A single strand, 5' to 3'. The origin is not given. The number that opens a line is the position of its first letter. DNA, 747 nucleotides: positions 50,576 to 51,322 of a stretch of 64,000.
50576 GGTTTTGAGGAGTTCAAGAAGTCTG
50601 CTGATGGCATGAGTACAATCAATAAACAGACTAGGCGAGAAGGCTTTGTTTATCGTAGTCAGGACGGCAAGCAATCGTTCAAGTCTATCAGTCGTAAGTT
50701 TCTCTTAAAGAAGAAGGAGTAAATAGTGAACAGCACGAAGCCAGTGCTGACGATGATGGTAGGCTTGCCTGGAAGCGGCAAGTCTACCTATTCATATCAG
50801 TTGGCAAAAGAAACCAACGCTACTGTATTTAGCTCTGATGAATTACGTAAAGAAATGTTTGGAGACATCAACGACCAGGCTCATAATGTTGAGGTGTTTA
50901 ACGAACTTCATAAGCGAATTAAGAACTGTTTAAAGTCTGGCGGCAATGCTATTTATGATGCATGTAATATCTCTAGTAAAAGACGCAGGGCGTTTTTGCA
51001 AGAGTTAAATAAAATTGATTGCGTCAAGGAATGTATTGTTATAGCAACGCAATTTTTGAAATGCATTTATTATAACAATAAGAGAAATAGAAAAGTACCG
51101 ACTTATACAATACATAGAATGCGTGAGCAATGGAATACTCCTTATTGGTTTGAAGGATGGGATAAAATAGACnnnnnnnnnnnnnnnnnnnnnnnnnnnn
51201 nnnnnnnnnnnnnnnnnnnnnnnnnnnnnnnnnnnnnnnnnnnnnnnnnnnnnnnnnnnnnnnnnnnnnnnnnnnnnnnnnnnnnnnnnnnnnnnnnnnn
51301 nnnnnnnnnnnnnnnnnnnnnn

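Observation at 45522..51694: tRNA cluster followed by an RNA ligase and a kinase/HD-phosphoesterase: RNA-repair (anti-anticodon-nuclease) cassette with a non-T4 healing enzyme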

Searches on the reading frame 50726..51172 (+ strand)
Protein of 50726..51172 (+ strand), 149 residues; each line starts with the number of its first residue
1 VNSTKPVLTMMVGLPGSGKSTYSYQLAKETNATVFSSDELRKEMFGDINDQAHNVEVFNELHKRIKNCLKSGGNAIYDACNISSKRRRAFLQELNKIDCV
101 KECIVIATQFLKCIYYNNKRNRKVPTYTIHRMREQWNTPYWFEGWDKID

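Call 15: search_protein_families(library=phrogs, proteins=[window:50726-51172:+], max_evalue=0.1)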
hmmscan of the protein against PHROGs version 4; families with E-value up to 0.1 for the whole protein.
window:50726-51172:+ (149 aa): 17 families
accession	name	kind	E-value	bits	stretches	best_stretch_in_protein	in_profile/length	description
phrog_6931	-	unknown function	8.2e-25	88.7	1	2-149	181-337/343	-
phrog_505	-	other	8.8e-19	69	1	7-141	3-145/295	polynucleotide kinase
phrog_2071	-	other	1.9e-13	51.8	1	4-137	14-142/282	ATPase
phrog_35548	-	unknown function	2.9e-08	34.6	1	8-123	7-127/166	-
phrog_10255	-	other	2.6e-07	31.6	1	11-47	6-42/230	kinase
phrog_246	-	other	6.5e-06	26.4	1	7-108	8-108/417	NinI-like serine-threonine phosphatase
phrog_8238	-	DNA, RNA and nucleotide metabolism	0.00011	21.4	1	7-133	3-137/737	RNA ligase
phrog_124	-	DNA, RNA and nucleotide metabolism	0.0019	18.6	1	2-72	39-104/382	Sak4-like ssDNA annealing protein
phrog_761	-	other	0.0094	16.6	1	12-83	25-110/362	thymidylate kinase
phrog_800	-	head and packaging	0.015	14.9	1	4-44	30-73/511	terminase small subunit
phrog_4581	-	head and packaging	0.024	15.1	1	8-49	126-166/395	terminase small subunit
phrog_22071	-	unknown function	0.037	13.8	1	14-74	245-300/439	-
phrog_33704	-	unknown function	0.054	14.7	1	38-99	15-75/75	-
phrog_1297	-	other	0.056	13.4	1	9-35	28-54/356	ATPase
phrog_5846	-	DNA, RNA and nucleotide metabolism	0.067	13.4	0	8-58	40-93/380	clamp loader of DNA polymerase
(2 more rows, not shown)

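Call 79: search_dna_similar(query=window:50726-51172:+, collection=phages, mode=protein, max_rows=40, max_evalue=0.001, rows=spread)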
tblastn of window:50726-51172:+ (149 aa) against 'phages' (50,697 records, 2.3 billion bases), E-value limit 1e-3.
Records with a match: 233; places in all: 233; records where one place covers at least 80% of the query: 178.
Best place of each record, by identity: <60% 233.
By first word of the organism name: Streptomyces 69; Mycobacterium 69; Bacillus 38; Gordonia 22; Campylobacter 12; Caulobacter 4; uncultured 2; Agrobacterium 2; Tenacibaculum 2; Clavibacter 2; and 11 more.
By host as written in the record: Mycobacterium smegmatis mc2 155 43; Streptomyces griseus ATCC 10137 27; Gordonia terrae 3612 20; Streptomyces lividans JI 1326 19; Mycobacterium smegmatis mc#155 19; Bacillus anthracis Sterne 10; Streptomyces viridochromogenes DSM40736 10; Bacillus anthracis 7; and 39 more.
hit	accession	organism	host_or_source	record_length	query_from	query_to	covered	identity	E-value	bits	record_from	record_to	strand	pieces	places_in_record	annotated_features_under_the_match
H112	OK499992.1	Bacillus phage vB_BanS_Nate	Bacillus anthracis Sterne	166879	8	148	95%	46.1%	2e-30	120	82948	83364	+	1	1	AAA family ATPase domain-containing protein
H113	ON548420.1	Bacillus phage vB_BanS-Thrax4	Bacillus anthracis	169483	10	148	93%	45.3%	5e-31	122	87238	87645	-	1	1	polynucleotide kinase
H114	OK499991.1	Bacillus phage vB_BanS_Sophrita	Bacillus anthracis Sterne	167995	4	148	97%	42.5%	6e-30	119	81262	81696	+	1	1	polynucleotide kinase | RNA ligase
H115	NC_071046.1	Bacillus phage vB_BanS_Skywalker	Bacillus anthracis Sterne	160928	8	148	95%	42.6%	5e-29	116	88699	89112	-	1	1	polynucleotide kinase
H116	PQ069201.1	Bacillus phage C30-3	Bacillus sp. C30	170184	4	148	97%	41.1%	3e-28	114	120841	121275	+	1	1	record has no annotation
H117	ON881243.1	Bacillus phage PK-3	Bacillus sp.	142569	10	148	93%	39.3%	3e-26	108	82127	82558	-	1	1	AAA family ATPase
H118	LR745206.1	uncultured phage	metagenomic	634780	5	148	97%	34.6%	7e-10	62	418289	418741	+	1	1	record has no annotation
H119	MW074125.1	Campylobacter phage CJLB-12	Campylobacter jejuni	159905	3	149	99%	28.5%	6e-4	44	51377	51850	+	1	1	hypothetical protein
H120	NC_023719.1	Bacillus phage G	Bacillus megaterium str. ATCC 43725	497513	1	148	99%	28.1%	6e-8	56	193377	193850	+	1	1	264: gp264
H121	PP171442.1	Streptomyces phage Naboo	soil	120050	5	134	87%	30.9%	2e-6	52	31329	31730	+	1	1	record has no annotation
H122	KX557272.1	Gordonia phage Bantam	Gordonia terrae 3612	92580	8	141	90%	29.6%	2e-6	52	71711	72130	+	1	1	113: polynucleotide kinase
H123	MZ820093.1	Streptomyces phage Forrest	Streptomyces viridochromogenes DSM40736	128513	5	135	88%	30.1%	2e-6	52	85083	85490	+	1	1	155: polynucleotide kinase | 154: hypothetical protein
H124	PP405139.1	Streptomyces phage Cursive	Streptomyces lividans JI 1326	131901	2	134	89%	29.7%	2e-4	45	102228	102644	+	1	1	197: polynucleotide kinase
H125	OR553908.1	Streptomyces phage Watermoore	Streptomyces lividans JI 1326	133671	2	134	89%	29.7%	2e-4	45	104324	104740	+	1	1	196: polynucleotide kinase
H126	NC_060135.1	Gordonia Phage Sephiroth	Gordonia terrae 3612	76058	3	137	91%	28.4%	4e-7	54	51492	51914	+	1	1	86: polynucleotide kinase | 85: hypothetical protein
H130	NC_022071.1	Mycobacterium phage Crossroads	Mycobacterium smegamtis mc2 155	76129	8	141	90%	27.9%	5e-4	45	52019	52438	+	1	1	76: polynucleotide kinase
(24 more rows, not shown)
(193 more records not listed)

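Call 80: get_annotated_region(hit=H130, flank=3500)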
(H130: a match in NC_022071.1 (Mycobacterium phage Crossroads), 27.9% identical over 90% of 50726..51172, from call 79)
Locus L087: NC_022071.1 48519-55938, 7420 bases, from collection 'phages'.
description: Mycobacterium phage Crossroads, complete genome.
organism: Mycobacterium phage Crossroads (NCBI taxid 1340836)
taxonomy: Viruses; Duplodnaviria; Heunggongvirae; Uroviricota; Caudoviricetes; Vilmaviridae; Lclasvirinae; Faithunavirus
host: Mycobacterium smegamtis mc2 155; source: soil; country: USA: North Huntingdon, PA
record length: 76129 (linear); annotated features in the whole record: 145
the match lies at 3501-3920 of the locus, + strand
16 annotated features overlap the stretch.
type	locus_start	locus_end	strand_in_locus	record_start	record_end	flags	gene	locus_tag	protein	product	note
CDS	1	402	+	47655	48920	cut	70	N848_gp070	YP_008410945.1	DnaB-like replicative helicase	DnaC Helicase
CDS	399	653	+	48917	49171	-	71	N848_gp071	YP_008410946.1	transcriptional regulator WhiB-like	-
CDS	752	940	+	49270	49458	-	72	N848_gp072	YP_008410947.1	hypothetical protein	-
CDS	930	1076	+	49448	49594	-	73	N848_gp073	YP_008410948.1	hypothetical protein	-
CDS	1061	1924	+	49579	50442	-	74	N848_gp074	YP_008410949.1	ribose-phosphate pyrophosphokinase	Phosphoribosyl-pyrophosphate synthetase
CDS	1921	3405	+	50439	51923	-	75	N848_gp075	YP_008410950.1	nicotinamide phosphoribosyl transferase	NAPRTase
CDS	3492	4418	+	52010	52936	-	76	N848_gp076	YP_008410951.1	polynucleotide kinase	PNK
CDS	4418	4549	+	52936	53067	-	77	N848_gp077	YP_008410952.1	hypothetical protein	-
CDS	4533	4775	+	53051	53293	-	78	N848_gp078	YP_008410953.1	hypothetical protein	-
CDS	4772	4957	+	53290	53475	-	79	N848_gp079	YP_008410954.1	hypothetical protein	-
CDS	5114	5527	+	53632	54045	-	80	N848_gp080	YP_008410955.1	RusA-like Holliday junction resolvase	RusA; RusA-like resolvase (endonuclease)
CDS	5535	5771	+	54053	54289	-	81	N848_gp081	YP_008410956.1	WhiB family transcription factor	WhiB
CDS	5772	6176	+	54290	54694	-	82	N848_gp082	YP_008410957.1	WhiB transcriptional factor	WhiB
CDS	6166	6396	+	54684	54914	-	83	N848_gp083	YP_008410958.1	hypothetical protein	-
CDS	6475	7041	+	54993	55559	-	84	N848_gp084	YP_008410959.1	DNA binding protein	-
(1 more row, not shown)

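Call 81: get_annotated_region(hit=H123, flank=3500)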
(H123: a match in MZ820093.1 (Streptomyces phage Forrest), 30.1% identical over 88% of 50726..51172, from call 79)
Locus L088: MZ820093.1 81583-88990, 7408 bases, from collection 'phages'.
description: Streptomyces phage Forrest, complete genome.
organism: Streptomyces phage Forrest (NCBI taxid 2871544)
taxonomy: Viruses; Duplodnaviria; Heunggongvirae; Uroviricota; Caudoviricetes; Stanwilliamsviridae; Loccivirinae; Gilsonvirus
host: Streptomyces viridochromogenes DSM40736; source: soil; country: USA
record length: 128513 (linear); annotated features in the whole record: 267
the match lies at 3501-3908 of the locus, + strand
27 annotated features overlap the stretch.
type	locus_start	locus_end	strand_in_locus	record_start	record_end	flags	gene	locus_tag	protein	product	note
CDS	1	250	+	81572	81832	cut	145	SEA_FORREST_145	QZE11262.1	hypothetical protein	-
tRNA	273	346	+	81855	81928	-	146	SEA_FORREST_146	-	tRNA-Leu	tRNA-Leu(gag)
CDS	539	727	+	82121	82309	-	147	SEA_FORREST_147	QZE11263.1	hypothetical protein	-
CDS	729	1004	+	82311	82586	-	148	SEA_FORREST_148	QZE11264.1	hypothetical protein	-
CDS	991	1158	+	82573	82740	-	149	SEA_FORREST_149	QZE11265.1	hypothetical protein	-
CDS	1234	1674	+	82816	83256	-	150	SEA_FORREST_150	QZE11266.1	HNH endonuclease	-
tRNA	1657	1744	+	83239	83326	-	151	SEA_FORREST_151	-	tRNA-Ser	tRNA-Ser(gct)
CDS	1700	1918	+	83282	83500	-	152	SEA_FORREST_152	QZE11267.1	hypothetical protein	-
CDS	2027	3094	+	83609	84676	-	153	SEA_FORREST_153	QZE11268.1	RNA ligase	-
CDS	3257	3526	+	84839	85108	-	154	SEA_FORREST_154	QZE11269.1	hypothetical protein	-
CDS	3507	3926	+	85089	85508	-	155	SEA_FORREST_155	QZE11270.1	polynucleotide kinase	-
CDS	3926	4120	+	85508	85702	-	156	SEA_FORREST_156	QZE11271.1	membrane protein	-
CDS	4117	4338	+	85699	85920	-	157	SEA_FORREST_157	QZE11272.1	hypothetical protein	-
tRNA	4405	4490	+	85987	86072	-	158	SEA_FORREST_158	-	tRNA-Leu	tRNA-Leu(tag)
CDS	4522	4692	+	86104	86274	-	159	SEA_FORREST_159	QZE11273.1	hypothetical protein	-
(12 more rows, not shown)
